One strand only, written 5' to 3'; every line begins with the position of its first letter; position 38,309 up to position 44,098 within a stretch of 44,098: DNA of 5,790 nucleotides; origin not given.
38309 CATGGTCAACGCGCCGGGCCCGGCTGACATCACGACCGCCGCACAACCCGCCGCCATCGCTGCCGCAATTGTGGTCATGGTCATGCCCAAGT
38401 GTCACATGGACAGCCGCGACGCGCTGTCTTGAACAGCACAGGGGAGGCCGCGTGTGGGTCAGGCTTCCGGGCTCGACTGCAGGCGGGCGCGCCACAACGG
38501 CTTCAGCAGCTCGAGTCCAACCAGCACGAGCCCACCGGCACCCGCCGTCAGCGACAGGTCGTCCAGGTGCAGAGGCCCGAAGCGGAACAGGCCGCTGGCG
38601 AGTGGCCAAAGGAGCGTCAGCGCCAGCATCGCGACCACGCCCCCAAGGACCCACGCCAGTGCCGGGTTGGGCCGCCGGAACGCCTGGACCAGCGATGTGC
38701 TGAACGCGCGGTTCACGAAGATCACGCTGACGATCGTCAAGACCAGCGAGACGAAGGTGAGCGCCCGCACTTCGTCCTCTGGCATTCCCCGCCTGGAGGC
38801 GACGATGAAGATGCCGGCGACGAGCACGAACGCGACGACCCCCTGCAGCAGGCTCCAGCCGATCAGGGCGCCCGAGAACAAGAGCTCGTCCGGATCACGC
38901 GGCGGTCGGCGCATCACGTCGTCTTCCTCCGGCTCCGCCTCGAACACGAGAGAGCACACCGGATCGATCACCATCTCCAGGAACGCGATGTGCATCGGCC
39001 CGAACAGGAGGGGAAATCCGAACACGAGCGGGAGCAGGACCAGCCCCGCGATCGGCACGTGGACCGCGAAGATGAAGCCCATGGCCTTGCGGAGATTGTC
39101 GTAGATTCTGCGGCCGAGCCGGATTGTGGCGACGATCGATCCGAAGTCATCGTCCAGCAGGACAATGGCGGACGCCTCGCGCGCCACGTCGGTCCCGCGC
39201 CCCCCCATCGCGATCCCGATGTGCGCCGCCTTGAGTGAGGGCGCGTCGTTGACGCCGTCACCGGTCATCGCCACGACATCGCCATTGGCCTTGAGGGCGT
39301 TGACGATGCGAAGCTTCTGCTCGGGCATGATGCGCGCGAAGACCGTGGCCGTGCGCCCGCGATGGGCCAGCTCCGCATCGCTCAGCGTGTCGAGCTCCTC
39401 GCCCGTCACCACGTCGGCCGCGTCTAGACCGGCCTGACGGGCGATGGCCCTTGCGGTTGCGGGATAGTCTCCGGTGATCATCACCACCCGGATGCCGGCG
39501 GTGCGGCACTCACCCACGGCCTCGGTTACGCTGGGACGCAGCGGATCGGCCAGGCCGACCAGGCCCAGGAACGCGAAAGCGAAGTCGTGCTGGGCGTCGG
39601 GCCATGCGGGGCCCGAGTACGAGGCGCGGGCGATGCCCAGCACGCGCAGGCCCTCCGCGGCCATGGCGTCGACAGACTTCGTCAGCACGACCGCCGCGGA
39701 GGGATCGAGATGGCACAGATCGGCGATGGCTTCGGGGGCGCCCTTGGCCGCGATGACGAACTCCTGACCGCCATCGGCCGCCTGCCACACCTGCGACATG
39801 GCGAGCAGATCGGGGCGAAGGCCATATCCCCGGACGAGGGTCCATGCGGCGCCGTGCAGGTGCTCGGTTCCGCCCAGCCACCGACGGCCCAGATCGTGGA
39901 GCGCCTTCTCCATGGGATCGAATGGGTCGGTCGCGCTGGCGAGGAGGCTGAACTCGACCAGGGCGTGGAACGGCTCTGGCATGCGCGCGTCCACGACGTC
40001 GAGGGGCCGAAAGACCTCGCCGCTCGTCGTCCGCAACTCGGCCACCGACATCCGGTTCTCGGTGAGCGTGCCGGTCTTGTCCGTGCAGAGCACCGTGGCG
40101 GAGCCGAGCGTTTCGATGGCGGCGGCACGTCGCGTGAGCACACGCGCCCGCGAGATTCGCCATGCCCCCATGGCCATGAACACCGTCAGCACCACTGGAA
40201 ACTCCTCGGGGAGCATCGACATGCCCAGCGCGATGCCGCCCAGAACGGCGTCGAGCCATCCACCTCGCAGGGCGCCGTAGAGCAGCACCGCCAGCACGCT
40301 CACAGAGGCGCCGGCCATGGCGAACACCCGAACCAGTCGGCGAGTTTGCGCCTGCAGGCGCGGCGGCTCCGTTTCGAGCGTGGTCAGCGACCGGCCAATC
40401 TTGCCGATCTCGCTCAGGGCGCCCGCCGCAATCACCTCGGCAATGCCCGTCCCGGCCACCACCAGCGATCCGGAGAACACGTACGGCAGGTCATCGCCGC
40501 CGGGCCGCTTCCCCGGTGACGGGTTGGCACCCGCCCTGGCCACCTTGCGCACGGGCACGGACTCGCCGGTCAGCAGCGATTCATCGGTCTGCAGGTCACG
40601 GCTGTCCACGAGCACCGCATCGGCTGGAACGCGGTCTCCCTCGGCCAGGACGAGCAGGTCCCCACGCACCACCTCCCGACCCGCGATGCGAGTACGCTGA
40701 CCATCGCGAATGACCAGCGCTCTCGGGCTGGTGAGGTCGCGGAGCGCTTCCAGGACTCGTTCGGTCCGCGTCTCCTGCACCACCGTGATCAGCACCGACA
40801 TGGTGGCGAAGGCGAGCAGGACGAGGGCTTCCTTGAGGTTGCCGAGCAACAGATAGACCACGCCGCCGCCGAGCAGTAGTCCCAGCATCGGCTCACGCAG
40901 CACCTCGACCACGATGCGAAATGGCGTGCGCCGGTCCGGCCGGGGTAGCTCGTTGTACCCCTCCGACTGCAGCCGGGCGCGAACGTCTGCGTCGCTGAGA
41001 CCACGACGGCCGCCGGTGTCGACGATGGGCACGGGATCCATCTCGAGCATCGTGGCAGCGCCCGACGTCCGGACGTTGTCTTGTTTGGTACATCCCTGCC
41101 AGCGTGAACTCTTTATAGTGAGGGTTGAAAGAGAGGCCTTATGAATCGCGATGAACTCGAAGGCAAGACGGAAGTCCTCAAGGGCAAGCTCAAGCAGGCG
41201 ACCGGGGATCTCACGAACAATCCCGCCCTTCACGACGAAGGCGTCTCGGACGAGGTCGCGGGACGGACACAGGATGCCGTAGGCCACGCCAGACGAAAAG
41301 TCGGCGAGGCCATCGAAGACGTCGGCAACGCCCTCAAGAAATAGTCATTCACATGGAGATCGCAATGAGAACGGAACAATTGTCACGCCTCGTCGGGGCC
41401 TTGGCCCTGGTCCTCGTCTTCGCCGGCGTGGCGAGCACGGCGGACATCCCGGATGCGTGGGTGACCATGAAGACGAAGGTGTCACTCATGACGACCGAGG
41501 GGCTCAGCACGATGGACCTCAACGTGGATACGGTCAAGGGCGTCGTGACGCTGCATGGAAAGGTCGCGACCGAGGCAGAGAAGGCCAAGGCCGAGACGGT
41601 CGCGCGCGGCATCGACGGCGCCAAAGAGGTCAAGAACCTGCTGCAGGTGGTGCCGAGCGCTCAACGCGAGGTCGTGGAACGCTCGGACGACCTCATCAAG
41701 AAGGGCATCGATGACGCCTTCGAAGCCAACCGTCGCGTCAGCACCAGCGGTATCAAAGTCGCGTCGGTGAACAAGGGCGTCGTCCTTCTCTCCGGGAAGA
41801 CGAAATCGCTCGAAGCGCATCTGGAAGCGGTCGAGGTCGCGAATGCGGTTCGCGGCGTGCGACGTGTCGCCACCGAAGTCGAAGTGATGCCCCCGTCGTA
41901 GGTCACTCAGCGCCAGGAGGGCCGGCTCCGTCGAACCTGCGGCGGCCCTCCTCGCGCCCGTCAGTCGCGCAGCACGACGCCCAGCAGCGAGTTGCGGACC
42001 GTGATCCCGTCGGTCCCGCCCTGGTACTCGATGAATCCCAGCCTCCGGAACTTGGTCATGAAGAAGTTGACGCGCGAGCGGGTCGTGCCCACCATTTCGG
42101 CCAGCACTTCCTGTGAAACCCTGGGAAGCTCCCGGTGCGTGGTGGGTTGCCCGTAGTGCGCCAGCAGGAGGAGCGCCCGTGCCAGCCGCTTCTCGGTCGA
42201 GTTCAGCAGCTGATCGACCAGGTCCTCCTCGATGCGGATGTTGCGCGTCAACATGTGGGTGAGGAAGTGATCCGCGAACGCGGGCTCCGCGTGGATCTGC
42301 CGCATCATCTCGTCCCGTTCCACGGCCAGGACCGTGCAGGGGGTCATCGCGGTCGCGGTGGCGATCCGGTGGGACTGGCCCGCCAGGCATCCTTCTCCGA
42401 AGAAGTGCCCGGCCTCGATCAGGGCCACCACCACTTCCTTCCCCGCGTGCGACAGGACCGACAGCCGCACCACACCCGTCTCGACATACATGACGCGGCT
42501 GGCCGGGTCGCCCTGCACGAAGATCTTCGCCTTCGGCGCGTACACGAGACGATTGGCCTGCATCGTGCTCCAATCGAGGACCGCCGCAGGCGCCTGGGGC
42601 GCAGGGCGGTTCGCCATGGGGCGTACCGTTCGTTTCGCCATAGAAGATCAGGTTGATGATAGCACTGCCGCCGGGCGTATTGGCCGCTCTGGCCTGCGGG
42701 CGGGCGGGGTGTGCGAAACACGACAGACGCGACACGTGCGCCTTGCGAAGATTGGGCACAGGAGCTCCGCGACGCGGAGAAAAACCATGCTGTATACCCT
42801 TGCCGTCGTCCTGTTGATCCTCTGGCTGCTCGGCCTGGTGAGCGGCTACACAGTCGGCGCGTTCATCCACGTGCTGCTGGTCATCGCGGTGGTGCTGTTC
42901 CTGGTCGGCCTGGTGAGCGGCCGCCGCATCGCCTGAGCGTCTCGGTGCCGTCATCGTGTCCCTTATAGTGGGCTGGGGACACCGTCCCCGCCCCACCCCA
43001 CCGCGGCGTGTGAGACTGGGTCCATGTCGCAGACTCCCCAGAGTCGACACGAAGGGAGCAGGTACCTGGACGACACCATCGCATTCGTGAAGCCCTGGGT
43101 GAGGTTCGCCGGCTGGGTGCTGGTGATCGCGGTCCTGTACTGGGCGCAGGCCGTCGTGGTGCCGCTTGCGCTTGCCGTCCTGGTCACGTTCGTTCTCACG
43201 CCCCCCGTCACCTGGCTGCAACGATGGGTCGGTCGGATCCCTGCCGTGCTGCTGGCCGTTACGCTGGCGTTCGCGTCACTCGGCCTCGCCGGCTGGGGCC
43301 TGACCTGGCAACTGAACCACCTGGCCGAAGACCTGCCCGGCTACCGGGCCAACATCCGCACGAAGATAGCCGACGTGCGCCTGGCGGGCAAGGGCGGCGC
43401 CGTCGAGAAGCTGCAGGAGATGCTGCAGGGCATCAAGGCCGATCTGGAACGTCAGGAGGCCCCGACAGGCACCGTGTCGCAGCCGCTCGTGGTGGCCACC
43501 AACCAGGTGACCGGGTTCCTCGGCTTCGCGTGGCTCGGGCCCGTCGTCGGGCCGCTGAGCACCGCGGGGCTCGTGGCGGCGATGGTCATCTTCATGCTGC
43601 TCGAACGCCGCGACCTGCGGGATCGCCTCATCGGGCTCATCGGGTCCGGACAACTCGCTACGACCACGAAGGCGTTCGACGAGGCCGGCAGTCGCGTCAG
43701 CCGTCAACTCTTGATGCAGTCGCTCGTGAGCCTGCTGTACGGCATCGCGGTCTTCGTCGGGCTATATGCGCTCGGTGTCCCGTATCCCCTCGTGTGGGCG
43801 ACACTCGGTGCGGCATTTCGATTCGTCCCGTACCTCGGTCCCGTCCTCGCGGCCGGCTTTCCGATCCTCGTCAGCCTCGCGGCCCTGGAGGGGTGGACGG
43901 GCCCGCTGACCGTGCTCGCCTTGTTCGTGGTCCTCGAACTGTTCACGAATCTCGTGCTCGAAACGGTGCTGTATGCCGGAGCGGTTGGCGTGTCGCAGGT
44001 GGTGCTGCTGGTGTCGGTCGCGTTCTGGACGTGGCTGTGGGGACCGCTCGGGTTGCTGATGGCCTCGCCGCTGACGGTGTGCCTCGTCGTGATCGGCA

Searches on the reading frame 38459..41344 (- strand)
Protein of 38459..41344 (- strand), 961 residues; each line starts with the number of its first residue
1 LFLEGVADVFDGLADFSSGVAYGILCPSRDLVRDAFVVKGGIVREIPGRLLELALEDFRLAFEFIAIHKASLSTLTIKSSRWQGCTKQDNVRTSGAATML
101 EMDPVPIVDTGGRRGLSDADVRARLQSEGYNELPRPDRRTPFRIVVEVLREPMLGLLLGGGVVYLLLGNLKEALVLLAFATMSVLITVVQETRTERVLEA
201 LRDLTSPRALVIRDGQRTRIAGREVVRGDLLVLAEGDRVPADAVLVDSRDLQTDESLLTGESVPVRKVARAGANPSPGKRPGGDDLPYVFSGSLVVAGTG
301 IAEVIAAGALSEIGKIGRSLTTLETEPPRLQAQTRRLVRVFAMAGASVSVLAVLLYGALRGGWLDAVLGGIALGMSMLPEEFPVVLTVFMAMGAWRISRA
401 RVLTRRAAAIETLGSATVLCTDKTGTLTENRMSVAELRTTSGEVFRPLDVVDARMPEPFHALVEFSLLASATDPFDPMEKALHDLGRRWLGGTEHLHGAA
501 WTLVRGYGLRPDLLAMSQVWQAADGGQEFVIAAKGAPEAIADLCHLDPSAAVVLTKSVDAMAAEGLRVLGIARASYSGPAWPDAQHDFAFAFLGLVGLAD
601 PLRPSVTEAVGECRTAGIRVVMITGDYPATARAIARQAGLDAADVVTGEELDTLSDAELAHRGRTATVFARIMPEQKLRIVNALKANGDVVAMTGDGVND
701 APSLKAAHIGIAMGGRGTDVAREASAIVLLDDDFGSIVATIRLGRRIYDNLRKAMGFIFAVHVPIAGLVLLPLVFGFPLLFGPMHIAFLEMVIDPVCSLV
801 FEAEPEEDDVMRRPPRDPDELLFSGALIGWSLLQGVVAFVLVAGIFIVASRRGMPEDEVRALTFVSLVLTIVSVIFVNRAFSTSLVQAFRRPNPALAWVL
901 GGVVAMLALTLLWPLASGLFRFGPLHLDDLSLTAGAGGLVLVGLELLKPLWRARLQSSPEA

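Call 40: search_protein_families(library=pfam, proteins=[window:38459-41344:-], max_evalue=0.00001)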
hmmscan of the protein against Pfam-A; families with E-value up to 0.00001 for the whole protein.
window:38459-41344:- (961 aa): 5 families
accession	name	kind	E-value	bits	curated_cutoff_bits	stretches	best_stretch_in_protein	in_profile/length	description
PF00122.25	E1-E2_ATPase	-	3.3e-39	134.7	28.1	1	204-399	2-180/181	E1-E2 ATPase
PF00689.26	Cation_ATPase_C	-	6.9e-32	111.1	27.3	1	778-948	1-173/175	Cation transporting ATPase, C-terminus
PF00702.32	Hydrolase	-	3.4e-20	73.7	26.4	1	419-708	4-191/191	haloacid dehalogenase-like hydrolase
PF00690.31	Cation_ATPase_N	-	5.3e-08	32.9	20.4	1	112-163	17-68/69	Cation transporter/ATPase, N-terminus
PF12710.13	HAD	-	7.3e-06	27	27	0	602-705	86-189/189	haloacid dehalogenase-like hydrolase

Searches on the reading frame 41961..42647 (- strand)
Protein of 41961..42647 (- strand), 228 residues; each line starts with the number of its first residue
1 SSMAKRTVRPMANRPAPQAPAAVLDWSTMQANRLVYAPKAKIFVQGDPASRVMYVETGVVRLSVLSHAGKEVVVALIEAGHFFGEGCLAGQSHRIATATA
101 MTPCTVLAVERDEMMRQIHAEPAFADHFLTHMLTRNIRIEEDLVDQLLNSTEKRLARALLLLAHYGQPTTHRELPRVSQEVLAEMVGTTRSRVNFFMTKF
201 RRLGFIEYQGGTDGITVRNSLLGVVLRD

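Call 40: search_protein_families(library=pfam, proteins=[window:41961-42647:-], max_evalue=0.00001)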
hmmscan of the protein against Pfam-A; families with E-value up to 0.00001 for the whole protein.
window:41961-42647:- (228 aa): 2 families
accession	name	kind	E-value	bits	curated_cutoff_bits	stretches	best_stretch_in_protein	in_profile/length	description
PF00027.35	cNMP_binding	-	1.1e-17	64.2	27.5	1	35-118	3-86/89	Cyclic nucleotide-binding domain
PF13545.12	HTH_Crp_2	-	1.4e-11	44.6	27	1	153-219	1-63/70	Crp-like helix-turn-helix domain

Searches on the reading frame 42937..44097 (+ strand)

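Call 40: search_protein_families(library=pfam, proteins=[window:42937-44097:+], max_evalue=0.00001)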
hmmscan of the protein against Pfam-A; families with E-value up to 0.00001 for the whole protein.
window:42937-44097:+ (387 aa): 1 family
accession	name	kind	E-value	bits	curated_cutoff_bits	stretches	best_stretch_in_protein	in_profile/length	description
PF01594.21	AI-2E_transport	-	3.8e-38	131.9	34.3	1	56-384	3-320/327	AI-2E family transporter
